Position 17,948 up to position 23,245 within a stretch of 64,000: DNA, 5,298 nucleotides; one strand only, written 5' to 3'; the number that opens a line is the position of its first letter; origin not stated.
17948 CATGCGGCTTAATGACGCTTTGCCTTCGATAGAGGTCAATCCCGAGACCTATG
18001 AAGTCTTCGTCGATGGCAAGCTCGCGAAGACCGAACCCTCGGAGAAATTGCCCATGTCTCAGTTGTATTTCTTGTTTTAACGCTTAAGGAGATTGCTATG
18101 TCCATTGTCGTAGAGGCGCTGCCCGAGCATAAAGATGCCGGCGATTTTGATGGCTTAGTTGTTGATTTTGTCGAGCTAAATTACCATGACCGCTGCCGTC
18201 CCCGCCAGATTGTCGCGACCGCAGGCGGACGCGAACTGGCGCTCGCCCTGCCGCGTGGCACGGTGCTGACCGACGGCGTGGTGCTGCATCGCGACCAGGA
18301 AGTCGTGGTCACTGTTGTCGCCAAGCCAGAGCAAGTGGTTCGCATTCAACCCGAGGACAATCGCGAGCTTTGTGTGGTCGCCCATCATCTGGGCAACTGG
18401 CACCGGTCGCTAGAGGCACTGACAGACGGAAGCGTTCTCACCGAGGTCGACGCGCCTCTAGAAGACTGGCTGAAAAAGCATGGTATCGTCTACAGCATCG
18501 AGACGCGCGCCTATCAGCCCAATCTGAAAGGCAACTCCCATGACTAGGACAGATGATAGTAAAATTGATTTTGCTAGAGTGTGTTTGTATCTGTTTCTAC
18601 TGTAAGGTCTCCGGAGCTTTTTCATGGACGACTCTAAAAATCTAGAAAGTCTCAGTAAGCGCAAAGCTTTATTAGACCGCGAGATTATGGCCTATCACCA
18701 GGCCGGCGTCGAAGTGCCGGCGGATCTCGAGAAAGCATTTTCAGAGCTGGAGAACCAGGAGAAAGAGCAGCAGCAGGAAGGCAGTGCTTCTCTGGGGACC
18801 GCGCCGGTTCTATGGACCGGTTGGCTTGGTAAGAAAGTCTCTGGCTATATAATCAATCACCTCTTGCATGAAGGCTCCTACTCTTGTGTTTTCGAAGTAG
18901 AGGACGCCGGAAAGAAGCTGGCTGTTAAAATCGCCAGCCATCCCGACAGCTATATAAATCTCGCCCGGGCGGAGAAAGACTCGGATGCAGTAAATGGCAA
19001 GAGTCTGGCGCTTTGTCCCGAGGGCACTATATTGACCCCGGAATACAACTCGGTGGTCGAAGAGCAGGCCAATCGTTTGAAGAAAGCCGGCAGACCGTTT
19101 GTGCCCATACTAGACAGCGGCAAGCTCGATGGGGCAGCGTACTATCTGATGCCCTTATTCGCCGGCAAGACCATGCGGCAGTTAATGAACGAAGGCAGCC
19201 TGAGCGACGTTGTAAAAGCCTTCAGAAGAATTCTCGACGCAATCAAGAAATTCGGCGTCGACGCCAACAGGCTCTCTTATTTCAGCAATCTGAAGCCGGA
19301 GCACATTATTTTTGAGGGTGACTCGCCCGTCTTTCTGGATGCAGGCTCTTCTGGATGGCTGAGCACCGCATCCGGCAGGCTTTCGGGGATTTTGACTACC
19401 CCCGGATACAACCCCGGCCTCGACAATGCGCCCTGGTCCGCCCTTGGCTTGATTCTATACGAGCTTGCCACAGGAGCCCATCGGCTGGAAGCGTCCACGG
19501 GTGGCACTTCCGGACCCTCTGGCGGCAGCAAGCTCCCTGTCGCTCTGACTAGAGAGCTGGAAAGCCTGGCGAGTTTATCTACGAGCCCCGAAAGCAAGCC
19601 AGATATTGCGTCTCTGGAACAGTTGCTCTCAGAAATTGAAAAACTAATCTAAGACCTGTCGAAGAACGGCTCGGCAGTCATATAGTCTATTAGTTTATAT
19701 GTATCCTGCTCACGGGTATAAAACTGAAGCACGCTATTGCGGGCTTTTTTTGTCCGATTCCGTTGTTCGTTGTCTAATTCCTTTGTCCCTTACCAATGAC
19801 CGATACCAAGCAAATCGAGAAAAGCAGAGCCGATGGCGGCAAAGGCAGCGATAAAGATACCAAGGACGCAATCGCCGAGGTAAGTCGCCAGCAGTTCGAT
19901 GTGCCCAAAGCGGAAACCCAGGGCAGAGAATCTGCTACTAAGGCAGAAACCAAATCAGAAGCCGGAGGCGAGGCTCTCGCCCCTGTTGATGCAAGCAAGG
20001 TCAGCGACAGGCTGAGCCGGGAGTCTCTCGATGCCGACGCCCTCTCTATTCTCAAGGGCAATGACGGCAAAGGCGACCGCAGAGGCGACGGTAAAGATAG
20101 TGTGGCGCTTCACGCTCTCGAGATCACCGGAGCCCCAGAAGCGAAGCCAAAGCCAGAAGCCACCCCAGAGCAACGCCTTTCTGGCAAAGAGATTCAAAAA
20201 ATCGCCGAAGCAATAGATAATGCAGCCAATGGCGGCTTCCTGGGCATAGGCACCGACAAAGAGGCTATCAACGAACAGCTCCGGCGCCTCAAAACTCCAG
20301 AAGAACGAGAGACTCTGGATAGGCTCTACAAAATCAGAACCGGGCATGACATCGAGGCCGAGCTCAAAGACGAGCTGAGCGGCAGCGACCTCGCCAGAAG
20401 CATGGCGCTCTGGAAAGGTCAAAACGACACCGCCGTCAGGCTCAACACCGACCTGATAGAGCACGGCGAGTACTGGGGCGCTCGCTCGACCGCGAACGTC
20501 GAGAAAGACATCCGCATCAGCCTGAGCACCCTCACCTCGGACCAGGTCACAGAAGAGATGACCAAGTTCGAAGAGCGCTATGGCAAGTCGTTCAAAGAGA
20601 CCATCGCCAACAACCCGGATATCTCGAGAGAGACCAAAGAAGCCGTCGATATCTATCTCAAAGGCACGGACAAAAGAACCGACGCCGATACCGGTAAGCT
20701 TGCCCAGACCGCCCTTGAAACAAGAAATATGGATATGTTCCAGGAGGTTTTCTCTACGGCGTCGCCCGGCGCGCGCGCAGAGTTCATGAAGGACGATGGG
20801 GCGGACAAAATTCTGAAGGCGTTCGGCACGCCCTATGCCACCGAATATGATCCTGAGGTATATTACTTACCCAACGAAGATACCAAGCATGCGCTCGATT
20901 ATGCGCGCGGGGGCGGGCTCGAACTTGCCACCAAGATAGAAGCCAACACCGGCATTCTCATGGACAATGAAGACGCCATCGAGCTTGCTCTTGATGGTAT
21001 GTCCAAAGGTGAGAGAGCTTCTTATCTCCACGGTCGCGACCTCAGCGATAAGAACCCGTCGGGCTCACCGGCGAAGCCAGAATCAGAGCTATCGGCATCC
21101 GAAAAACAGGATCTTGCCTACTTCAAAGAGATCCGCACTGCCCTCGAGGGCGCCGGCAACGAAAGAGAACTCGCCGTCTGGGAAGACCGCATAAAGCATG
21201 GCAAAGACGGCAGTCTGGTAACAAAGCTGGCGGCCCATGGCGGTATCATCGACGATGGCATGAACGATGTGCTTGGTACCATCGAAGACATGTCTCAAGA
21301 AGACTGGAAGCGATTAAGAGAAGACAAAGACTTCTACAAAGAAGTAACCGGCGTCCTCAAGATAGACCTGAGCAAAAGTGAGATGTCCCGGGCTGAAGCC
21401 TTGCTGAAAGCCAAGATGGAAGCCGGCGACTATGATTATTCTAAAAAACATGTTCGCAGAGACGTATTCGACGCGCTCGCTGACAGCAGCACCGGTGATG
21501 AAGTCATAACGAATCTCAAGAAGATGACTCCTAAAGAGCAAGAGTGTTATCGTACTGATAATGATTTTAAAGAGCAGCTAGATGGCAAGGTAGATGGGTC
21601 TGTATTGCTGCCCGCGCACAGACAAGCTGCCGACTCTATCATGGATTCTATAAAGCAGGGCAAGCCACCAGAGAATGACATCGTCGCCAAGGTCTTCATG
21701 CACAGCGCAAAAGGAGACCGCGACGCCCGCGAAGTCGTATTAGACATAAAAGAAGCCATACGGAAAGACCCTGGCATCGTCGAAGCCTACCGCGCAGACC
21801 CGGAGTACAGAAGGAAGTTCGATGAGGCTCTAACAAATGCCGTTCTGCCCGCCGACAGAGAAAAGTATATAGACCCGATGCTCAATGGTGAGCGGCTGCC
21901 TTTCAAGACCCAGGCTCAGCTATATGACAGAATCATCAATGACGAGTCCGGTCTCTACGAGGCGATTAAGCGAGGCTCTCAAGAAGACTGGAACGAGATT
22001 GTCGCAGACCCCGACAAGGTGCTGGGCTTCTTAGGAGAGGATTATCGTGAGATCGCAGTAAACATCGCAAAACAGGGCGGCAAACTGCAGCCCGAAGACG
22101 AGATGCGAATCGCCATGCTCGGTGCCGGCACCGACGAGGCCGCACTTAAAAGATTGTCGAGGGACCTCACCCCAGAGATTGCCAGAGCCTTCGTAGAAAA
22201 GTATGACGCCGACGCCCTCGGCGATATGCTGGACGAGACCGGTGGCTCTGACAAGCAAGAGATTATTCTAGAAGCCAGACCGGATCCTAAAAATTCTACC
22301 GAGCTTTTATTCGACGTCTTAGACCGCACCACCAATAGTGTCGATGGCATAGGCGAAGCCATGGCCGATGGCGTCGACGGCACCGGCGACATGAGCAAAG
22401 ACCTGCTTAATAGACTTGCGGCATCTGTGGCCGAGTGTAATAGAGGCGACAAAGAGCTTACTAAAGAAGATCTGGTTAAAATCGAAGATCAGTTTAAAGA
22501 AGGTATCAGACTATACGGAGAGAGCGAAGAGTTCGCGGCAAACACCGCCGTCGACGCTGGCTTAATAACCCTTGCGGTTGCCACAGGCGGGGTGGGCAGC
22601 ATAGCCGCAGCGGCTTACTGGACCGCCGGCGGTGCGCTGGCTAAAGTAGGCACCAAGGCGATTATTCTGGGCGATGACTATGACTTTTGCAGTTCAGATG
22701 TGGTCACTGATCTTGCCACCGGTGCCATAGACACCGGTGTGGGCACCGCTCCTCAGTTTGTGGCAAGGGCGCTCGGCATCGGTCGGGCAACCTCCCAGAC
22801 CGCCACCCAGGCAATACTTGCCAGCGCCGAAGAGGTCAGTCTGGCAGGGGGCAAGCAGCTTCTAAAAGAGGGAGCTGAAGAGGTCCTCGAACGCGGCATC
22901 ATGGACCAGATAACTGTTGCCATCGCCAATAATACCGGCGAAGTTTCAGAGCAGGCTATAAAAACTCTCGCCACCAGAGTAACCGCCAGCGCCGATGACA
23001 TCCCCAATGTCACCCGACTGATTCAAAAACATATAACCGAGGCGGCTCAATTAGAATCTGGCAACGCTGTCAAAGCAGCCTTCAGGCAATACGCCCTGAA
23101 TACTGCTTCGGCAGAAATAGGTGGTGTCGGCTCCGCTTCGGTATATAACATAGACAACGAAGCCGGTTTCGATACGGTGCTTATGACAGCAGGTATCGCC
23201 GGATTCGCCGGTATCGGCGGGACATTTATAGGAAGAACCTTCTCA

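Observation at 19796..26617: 2273-aa acidic protein combining annexin-like repeats with a C-terminal HEMTH zincin motif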

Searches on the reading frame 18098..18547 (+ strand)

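Call 8: search_protein_families(library=pfam, proteins=[window:18098-18547:+], max_evalue=0.001)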
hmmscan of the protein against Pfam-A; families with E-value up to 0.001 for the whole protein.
window:18098-18547:+ (149 aa): 2 families
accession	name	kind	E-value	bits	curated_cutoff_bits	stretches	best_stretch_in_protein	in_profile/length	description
PF02814.20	UreE_N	-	2e-13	50.1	26.9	1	14-71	5-62/62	UreE urease accessory protein, N-terminal domain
PF05194.17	UreE_C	-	1.2e-07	32.3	23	1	78-145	1-66/87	UreE urease accessory protein, C-terminal domain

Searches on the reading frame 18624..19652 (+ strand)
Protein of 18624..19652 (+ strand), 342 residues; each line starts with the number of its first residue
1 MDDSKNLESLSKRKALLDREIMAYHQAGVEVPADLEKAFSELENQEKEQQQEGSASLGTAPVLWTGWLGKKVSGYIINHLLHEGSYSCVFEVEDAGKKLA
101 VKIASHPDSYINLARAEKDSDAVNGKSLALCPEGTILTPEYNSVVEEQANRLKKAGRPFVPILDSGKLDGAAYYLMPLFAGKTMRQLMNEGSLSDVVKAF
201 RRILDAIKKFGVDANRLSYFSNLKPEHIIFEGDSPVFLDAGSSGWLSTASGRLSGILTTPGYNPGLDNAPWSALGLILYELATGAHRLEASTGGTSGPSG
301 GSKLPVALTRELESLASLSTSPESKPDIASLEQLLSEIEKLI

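Call 8: search_protein_families(library=pfam, proteins=[window:18624-19652:+], max_evalue=0.001)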
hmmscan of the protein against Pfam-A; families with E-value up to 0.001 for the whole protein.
window:18624-19652:+ (342 aa): 0 families

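Call 64: search_solved_structures(query=A4, max_evalue=10, show_alignments=1)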
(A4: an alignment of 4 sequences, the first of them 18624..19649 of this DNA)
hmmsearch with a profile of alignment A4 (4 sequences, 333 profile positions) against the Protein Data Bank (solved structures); distinct sequences matched with E-value up to 10: 276 (the best 60 are shown).
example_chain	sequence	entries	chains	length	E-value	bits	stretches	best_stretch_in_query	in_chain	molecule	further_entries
2h34_A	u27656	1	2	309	1.9e-08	37.1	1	121-291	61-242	Serine/threonine-protein kinase pknE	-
9ymt_A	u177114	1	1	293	3.9e-07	32.7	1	154-294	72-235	Serine/Threonine Kinase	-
4eqm_A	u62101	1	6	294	3.9e-07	32.7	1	154-294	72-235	Protein kinase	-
9ruk_A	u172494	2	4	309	6.1e-06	28.8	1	147-294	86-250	Serine/threonine-protein kinase StkP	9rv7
9ru3_A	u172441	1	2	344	6.8e-06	28.7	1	147-294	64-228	Serine/threonine-protein kinase StkP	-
9ruj_A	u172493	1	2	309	1.6e-05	27.4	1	147-294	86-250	Serine/threonine-protein kinase StkP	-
4fr4_A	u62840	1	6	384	1.7e-05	27.4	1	145-313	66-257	Serine/threonine-protein kinase 32A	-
3o7l_B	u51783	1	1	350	2.1e-05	27.1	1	147-328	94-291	cAMP-dependent protein kinase catalytic subunit alpha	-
1ydr_E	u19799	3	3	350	4.9e-05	25.8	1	148-328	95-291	C-AMP-DEPENDENT PROTEIN KINASE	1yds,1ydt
2gu8_A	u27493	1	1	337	4.9e-05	25.8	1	147-328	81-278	CAMP-dependent protein kinase, alpha-catalytic subunit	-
3qal_E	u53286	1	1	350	5.4e-05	25.7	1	147-328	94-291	cAMP-dependent protein kinase catalytic subunit alpha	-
7e11_A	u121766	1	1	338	6e-05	25.6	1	147-328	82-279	cAMP-dependent protein kinase catalytic subunit alpha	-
6mm5_E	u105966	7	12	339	6e-05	25.5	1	147-328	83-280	cAMP-dependent protein kinase catalytic subunit alpha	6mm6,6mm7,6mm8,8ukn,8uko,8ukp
4o21_A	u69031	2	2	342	6.2e-05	25.5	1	147-328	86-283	cAMP-dependent protein kinase catalytic subunit alpha | cAMP-dependent protein kinase catalytic subunit alpha.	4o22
3pvb_A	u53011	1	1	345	6.2e-05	25.5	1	147-328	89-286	cAMP-dependent protein kinase catalytic subunit alpha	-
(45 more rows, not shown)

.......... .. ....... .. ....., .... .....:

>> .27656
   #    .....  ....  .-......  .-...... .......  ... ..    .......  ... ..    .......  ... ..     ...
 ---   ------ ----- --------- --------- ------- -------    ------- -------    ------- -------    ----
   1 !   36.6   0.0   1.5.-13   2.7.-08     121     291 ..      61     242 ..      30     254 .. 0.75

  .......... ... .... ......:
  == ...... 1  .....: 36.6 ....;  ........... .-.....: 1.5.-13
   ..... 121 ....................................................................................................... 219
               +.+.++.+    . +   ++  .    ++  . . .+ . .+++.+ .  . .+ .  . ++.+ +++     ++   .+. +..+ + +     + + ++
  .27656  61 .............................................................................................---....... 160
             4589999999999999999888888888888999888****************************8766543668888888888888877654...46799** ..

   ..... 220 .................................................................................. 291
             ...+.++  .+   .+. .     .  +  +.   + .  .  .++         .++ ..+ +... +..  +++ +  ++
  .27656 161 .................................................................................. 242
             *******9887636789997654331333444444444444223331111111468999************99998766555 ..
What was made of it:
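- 18624..19652 (+): Upstream partner gene: a 342-aa protein-kinase-fold protein and probable pseudokinase (catalytic loop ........, DAG in place of DFG). Profile hit to PknE at E=1.9e-8 (call 64).
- On Eukaryote-like Ser/Thr protein kinase (upstream gene 18624-19652): The fold-level profile match is good (PknE E=1.9e-8; call 64).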

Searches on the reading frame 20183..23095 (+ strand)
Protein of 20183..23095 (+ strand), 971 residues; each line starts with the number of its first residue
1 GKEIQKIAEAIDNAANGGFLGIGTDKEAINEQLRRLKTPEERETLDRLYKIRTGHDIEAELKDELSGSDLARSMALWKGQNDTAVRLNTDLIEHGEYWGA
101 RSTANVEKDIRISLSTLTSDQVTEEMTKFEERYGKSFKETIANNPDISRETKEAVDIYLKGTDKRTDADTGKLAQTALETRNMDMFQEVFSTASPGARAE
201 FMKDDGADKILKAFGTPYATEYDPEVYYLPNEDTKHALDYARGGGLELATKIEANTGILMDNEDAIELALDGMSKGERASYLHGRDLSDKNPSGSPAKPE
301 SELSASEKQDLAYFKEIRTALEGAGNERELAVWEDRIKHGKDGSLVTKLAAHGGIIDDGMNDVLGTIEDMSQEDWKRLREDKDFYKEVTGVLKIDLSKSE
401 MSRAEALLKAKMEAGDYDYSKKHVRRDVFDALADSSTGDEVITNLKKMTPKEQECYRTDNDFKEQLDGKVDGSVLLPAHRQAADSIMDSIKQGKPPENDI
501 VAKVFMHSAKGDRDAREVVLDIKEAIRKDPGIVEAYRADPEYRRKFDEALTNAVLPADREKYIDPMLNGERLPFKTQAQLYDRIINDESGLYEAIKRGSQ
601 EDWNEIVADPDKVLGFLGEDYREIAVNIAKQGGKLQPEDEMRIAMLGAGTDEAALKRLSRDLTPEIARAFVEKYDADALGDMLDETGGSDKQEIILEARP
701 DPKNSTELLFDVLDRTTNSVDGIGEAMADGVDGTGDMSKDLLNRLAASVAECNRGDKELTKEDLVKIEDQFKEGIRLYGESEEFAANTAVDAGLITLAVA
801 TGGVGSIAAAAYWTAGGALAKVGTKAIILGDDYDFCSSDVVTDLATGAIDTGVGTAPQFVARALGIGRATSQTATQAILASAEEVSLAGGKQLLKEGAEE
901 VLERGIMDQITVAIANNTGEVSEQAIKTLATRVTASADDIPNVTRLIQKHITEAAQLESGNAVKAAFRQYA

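Call 75: find_related_loci(query=A6, collection=genome_contigs, flank=4000)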
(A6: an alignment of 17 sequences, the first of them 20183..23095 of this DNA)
Query A6 (971 aa) in genome_contigs; peptide patterns used: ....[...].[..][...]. (x = any residue, [..] = any of these).
38 stretches matched a pattern; 31 encode a relative of the query (tblastn E <= 1e-3); 31 distinct loci.
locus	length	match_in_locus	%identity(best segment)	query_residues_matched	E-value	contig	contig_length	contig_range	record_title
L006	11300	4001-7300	46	2-971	0e+0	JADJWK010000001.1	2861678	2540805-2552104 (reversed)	MAG: Candidatus Melainabacteria bacterium isolate Kalu_18-Q3-R12-55_BAT3C.239 tig00000394-10-28572790, whole genome shot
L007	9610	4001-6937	45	5-971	0e+0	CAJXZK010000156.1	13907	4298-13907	TPA_asm: uncultured bacterium isolate SRR5620817_bin.58_MetaBAT_v2.12.1_MAG genome assembly, contig: NODE_3448_length_13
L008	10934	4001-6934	44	2-969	0e+0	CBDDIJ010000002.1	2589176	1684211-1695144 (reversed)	MAG: Candidatus Obscuribacterales bacterium isolate d5e4265f-a358-4786-9086-93a4549b7058 genome assembly, contig: contig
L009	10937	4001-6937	45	5-971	0e+0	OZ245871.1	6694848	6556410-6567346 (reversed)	MAG: Candidatus Obscuribacterales bacterium isolate 752a7bee-ce85-476a-9af6-0c8e99acb560 genome assembly, chromosome: 1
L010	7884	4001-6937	45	5-971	0e+0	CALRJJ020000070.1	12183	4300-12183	MAG: Flavobacterium psychrophilum isolate JJ-JE56-12-1-mx-bin557 genome assembly, contig: JJ-RDS211-73-C400, whole genom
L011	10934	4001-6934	43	5-971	0e+0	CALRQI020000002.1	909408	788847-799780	MAG: bacterium Ga0077546 isolate JJ-KV10D3-173-1-m2-bin66 genome assembly, contig: JJ-KV10D3-173-C2, whole genome shotgu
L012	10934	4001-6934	44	5-971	0e+0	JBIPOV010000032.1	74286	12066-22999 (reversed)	MAG: Candidatus Obscuribacteraceae bacterium isolate ME2014-09-24_3300034019_group5_bin156 Rohwer_bin1402_scaffold_118_c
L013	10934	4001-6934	43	5-971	0e+0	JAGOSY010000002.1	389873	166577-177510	Bacterium isolate Gw_Eff_bin_360 Gw_Eff_10_length_389873_cov_13.043469, whole genome shotgun sequence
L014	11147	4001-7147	43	6-971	0e+0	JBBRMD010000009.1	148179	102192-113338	MAG: Candidatus Obscuribacterales bacterium isolate La1_metabat2.001 LA1C_B2.001_k141_1193714L_148179_cov_11.0518, whole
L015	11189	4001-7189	43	4-971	0e+0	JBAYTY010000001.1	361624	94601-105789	MAG: Candidatus Obscuribacterales bacterium isolate SO_2016_LW3_2 scaffold00020_LW162_2016, whole genome shotgun sequenc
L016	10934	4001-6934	44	2-969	0e+0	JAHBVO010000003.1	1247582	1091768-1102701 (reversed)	MAG: Candidatus Obscuribacterales bacterium isolate ACE_CYA3 CYA3_3, whole genome shotgun sequence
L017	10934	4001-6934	43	5-971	0e+0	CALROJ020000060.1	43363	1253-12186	MAG: bacterium Ga0077546 isolate JJ-K9-75-3-m2-bin56 genome assembly, contig: JJ-K9-75-C175, whole genome shotgun sequen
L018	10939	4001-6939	41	5-971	1e-175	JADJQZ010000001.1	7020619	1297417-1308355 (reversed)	MAG: Candidatus Obscuribacter sp. isolate Fred_18-Q3-R57-64_MAXAC.356 tig00000077-10-70086850, whole genome shotgun sequ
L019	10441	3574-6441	34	19-969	3e-139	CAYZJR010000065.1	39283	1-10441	MAG TPA_asm: uncultured Candidatus Obscuribacterales bacterium isolate SRP287051_co1_159 genome assembly, contig: NODE_1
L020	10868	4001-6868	33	19-969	9e-136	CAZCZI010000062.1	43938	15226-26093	MAG TPA_asm: uncultured Candidatus Obscuribacterales bacterium isolate SRP173033_co1_38 genome assembly, contig: NODE_11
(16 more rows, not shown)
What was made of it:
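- Several paralogs occur per genome (call 75).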
